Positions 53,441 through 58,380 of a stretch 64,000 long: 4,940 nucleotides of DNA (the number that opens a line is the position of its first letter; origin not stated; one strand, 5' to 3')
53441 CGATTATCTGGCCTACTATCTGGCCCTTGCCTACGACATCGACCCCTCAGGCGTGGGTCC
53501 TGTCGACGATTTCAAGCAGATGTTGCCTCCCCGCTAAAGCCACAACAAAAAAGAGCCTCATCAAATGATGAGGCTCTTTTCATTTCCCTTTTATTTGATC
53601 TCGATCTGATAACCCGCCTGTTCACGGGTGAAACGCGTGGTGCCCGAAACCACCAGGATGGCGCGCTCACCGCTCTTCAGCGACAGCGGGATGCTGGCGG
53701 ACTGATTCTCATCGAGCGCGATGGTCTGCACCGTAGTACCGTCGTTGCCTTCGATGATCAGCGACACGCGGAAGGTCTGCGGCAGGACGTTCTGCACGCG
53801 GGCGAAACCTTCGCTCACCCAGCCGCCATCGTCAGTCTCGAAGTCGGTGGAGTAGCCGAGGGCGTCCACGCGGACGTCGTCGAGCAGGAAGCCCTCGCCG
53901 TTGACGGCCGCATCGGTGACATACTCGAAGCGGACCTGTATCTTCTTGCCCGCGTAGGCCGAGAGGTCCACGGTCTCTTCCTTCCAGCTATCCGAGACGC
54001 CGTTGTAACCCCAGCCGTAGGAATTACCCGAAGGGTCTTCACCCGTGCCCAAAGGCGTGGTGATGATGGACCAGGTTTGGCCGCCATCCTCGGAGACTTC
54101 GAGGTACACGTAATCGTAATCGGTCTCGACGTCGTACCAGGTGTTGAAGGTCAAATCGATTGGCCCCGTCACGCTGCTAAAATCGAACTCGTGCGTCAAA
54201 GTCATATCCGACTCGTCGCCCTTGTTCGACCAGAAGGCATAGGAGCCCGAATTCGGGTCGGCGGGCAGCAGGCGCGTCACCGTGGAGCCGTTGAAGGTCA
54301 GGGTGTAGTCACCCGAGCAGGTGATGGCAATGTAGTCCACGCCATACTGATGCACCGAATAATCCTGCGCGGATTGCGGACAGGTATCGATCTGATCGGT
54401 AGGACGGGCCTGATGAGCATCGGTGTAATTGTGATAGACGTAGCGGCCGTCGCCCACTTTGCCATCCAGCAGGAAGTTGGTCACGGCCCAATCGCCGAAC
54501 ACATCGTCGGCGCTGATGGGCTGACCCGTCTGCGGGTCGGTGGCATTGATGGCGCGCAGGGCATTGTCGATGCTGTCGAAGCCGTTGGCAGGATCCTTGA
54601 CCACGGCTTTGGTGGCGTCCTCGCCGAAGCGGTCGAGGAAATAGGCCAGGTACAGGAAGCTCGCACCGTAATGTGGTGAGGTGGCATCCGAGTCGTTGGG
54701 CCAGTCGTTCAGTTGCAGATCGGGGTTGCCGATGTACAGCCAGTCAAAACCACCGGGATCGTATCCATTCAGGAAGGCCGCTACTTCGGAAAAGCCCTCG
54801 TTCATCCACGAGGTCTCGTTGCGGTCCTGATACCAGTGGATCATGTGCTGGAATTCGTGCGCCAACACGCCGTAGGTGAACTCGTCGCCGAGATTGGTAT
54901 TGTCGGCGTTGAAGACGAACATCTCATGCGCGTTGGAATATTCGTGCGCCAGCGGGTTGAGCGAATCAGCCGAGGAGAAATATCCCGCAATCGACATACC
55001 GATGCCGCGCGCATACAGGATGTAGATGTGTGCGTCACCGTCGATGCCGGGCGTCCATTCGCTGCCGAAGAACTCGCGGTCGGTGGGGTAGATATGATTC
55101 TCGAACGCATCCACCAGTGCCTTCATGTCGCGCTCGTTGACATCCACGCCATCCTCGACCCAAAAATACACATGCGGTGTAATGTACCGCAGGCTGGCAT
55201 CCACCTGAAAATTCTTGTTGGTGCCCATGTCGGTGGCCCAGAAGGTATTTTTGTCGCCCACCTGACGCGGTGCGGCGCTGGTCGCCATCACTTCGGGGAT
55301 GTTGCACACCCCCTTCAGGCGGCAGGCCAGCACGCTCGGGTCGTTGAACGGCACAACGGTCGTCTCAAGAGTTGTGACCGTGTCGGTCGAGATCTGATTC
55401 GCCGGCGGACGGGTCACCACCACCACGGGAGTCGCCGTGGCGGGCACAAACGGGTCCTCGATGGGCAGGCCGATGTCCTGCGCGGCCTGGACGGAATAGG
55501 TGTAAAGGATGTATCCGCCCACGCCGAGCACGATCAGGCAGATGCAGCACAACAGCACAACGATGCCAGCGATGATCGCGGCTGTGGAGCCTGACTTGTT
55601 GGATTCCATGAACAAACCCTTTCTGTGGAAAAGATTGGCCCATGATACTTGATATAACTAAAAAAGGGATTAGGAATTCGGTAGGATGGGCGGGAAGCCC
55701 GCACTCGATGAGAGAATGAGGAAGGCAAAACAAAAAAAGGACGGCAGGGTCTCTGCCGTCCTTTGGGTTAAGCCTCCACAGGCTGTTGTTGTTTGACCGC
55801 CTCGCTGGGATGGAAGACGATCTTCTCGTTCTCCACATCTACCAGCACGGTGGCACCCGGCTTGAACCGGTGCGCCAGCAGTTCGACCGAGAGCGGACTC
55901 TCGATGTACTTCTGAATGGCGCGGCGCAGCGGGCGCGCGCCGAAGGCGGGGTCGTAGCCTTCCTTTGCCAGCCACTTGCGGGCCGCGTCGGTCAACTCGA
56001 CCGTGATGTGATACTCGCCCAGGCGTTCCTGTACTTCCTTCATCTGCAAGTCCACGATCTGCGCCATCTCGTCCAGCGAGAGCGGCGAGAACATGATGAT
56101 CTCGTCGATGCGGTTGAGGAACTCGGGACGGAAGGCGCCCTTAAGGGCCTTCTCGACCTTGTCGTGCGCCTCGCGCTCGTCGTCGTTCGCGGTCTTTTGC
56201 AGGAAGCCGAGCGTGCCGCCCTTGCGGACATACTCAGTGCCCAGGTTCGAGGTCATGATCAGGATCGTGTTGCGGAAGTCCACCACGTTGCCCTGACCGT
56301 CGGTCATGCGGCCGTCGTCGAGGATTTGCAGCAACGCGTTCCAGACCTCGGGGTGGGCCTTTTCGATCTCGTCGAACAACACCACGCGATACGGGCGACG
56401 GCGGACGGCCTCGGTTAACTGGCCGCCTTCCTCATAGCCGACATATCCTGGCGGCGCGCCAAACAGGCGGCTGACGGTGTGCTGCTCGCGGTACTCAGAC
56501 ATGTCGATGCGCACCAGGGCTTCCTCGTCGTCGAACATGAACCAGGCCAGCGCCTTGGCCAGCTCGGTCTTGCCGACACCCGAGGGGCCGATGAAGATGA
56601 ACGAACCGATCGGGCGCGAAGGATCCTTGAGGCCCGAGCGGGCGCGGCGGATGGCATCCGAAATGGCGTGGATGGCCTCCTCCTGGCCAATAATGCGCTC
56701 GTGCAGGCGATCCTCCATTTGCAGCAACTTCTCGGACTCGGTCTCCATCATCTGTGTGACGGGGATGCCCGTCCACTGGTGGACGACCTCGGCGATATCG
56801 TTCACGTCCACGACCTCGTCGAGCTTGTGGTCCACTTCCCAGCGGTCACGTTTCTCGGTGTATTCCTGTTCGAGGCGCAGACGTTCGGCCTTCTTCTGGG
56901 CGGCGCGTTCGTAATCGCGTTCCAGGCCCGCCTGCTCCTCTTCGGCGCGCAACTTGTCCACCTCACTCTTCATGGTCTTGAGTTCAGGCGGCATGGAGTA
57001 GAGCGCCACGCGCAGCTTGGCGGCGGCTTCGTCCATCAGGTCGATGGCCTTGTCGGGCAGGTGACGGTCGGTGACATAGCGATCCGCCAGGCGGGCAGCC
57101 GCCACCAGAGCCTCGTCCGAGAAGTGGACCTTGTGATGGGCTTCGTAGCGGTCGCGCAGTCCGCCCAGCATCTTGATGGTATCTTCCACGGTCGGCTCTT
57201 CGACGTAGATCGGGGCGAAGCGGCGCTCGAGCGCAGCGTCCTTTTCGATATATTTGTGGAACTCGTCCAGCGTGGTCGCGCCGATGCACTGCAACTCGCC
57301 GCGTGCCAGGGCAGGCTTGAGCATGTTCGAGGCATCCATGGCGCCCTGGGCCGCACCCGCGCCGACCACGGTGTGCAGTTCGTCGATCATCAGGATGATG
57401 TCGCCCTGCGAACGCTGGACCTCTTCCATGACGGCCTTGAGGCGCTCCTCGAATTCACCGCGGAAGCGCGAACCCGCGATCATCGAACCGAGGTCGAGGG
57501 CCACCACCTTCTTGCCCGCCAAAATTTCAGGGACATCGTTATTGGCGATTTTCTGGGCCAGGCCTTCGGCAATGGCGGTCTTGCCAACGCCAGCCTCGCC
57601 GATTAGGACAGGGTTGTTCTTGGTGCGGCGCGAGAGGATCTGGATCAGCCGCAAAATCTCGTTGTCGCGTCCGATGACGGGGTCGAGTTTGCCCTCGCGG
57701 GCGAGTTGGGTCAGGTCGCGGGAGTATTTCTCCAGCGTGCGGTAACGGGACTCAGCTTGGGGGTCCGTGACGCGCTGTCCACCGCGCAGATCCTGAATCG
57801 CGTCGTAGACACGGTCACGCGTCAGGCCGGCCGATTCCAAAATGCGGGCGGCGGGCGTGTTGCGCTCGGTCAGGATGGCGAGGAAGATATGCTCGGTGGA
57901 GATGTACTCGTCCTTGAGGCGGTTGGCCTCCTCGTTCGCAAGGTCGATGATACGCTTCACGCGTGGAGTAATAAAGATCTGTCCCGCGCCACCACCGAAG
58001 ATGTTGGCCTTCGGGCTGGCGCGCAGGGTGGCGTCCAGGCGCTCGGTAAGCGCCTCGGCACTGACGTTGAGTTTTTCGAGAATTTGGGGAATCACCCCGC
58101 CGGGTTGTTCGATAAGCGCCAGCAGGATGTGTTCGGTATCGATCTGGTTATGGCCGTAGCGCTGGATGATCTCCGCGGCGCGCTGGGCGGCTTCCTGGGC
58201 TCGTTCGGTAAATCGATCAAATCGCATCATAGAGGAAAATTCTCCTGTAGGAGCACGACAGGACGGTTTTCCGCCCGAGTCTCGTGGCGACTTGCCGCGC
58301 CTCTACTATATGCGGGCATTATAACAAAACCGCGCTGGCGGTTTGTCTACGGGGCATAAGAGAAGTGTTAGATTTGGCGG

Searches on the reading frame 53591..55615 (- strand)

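Call 34: search_protein_families(library=pfam, proteins=[window:53591-55615:-], max_evalue=0.00001)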
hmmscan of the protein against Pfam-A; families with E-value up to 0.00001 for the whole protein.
window:53591-55615:- (674 aa): 1 family
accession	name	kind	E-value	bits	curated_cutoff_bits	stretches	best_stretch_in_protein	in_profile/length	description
PF20773.4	InhA-like_MAM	-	2.1e-34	119.2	26.9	1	453-606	33-188/191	Immune inhibitor A-like, MAM domain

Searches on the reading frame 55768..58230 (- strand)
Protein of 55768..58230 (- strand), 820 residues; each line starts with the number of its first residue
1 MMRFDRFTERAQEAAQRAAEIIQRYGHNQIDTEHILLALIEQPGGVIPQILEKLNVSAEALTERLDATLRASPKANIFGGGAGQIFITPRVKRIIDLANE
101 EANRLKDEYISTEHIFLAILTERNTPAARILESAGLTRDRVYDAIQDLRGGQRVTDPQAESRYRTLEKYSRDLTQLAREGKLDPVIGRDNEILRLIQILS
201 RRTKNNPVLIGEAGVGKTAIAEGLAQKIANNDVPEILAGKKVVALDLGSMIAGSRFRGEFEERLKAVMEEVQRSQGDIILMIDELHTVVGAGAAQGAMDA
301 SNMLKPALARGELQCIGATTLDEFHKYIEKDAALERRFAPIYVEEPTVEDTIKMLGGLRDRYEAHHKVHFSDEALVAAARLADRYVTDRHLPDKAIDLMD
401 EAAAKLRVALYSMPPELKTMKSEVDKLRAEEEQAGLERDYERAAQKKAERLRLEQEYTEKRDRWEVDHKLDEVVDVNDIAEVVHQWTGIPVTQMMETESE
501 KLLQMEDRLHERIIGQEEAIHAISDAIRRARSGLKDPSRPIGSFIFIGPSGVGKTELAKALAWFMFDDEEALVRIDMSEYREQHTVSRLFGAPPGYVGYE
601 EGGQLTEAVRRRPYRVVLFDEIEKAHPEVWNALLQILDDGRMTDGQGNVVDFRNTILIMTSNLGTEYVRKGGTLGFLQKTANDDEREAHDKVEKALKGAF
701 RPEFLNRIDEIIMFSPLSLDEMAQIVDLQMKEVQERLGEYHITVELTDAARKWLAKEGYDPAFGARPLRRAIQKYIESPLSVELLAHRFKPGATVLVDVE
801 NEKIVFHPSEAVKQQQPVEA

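Call 34: search_protein_families(library=pfam, proteins=[window:55768-58230:-], max_evalue=0.00001)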
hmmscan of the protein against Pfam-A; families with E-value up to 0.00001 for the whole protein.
window:55768-58230:- (820 aa): 12 families
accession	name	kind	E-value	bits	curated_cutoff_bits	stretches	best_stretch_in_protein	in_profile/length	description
PF07724.20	AAA_2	-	4.6e-69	232.1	27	1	539-711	1-166/166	AAA domain (Cdc48 subfamily)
PF02861.25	Clp_N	-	4.2e-32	110.5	20.7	2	98-150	1-53/53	Clp amino terminal domain, pathogenicity island component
PF17871.7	AAA_lid_9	-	4.9e-32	110.4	22.8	1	347-447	1-101/104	AAA lid domain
PF10431.15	ClpB_D2-small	-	1.6e-29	102.2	21.9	1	717-797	1-81/81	C-terminal, D2-small domain, of ClpB protein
PF00004.35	AAA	-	1.8e-21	77.4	21.2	2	208-321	2-110/131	ATPase family associated with various cellular activities (AAA)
PF07728.20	AAA_5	-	4.8e-18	66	22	1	544-663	2-123/139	AAA domain (dynein-related subfamily)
PF13191.12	AAA_16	-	1.1e-11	46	32.6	0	185-231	2-51/167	AAA ATPase domain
PF13401.12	AAA_22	-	1.1e-10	42.4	27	0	543-639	7-110/130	AAA domain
PF00158.32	Sigma54_activat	-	3.1e-10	40.4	20.2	1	542-644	23-124/168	Sigma-54 interaction domain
PF20720.3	nSTAND3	-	1.9e-07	31.4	27.2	0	545-580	21-56/155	Novel STAND NTPase 3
PF01637.24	ATPase_2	-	2.7e-06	27.8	33.2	0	188-228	4-44/225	ATPase domain predominantly from Archaea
PF01695.23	IstB_IS21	-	6.2e-06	26.3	24.1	0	201-227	89-115/238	IstB-like ATP binding protein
